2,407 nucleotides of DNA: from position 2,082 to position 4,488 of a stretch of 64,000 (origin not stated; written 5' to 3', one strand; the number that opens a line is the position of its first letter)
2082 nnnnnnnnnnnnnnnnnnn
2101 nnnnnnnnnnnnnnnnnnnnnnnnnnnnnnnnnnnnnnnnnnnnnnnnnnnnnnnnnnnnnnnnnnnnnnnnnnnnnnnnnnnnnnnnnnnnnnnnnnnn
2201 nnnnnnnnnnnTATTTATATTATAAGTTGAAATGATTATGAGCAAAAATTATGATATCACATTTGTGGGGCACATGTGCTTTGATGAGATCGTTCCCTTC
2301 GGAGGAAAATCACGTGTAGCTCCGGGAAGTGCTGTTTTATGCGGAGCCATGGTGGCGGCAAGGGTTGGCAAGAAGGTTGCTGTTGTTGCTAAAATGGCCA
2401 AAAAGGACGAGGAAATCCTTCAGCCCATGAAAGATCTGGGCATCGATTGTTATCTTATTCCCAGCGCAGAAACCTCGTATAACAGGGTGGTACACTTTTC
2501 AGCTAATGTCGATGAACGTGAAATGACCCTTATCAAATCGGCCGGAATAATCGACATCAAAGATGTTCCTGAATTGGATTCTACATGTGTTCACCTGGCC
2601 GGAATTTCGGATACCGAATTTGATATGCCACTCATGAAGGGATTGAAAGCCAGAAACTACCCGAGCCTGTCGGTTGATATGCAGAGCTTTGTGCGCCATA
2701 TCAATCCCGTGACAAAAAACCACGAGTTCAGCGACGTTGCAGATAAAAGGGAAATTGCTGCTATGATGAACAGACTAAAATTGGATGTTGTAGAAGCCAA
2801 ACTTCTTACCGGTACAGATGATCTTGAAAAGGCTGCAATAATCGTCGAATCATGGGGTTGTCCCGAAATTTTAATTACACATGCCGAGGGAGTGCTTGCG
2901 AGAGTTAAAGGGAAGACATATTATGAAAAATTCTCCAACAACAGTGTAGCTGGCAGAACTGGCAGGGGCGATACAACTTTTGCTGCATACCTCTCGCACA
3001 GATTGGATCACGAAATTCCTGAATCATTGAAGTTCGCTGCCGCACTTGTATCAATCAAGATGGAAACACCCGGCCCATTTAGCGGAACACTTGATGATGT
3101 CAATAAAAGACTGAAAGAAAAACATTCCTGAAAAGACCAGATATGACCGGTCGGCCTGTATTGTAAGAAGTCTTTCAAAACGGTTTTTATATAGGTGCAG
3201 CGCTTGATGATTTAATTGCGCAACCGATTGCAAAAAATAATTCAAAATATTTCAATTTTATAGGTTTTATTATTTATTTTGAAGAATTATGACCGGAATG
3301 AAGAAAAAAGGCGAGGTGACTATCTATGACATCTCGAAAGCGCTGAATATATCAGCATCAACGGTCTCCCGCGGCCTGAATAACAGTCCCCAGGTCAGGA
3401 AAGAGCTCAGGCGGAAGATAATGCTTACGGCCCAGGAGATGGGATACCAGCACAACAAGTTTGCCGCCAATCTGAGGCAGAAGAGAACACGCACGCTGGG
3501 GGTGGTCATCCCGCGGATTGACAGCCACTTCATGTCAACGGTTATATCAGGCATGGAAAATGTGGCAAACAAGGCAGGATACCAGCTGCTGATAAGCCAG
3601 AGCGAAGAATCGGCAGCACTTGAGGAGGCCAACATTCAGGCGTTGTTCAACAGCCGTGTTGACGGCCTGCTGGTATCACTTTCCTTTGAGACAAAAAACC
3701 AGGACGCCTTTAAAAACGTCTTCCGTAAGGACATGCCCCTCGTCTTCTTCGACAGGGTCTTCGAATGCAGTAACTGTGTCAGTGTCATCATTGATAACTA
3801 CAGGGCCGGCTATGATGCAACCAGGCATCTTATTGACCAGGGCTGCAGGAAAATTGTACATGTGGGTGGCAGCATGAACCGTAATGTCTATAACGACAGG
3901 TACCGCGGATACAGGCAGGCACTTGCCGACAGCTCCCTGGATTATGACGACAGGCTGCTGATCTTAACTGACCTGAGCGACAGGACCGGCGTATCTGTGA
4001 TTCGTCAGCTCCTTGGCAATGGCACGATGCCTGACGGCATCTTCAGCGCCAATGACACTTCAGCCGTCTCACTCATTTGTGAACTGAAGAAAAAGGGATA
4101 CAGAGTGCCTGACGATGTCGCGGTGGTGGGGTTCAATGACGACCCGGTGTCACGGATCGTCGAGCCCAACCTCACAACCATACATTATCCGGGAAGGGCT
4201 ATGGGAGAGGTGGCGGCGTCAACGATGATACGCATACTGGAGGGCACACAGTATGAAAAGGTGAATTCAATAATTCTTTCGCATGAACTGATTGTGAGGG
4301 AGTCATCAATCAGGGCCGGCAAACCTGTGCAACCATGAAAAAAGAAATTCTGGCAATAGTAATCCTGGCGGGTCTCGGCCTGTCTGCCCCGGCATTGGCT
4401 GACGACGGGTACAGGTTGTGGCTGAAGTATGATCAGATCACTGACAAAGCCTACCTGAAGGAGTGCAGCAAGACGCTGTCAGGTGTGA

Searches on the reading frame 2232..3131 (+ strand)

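Call 76: search_protein_families(library=pfam, proteins=[window:2232-3131:+], max_evalue=0.00001)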
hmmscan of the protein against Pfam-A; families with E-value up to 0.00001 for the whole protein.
window:2232-3131:+ (299 aa): 1 family
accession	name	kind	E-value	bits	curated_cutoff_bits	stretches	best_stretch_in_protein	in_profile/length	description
PF00294.29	PfkB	-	7.6e-08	32.5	25.8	0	174-282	179-295/302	pfkB family carbohydrate kinase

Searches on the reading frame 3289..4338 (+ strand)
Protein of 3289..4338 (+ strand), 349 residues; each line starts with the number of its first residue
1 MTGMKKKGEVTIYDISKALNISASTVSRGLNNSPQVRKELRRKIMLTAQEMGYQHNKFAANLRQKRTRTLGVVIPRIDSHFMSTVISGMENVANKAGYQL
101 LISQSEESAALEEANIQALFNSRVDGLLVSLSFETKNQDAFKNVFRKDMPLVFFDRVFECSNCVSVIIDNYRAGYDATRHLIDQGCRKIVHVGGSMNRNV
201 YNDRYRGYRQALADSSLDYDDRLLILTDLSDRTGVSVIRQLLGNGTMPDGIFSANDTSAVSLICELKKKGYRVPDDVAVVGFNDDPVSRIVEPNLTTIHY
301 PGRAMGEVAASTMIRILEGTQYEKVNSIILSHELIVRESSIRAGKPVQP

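Call 76: search_protein_families(library=pfam, proteins=[window:3289-4338:+], max_evalue=0.00001)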
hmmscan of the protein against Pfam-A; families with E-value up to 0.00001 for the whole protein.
window:3289-4338:+ (349 aa): 4 families
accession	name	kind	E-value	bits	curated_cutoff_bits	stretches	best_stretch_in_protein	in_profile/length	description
PF13377.12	Peripla_BP_3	-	1e-31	110.7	26.5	1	179-340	2-167/167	Periplasmic binding protein-like domain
PF00532.27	Peripla_BP_1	-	4.4e-28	99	22.2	1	68-325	2-268/281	Periplasmic binding proteins and sugar binding domain of LacI family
PF13407.12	Peripla_BP_4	-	7.8e-25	88.3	35.1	1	71-320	2-257/258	Periplasmic binding protein domain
PF00356.27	LacI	-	1.3e-10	41.3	27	1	11-56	1-46/46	Bacterial regulatory proteins, lacI family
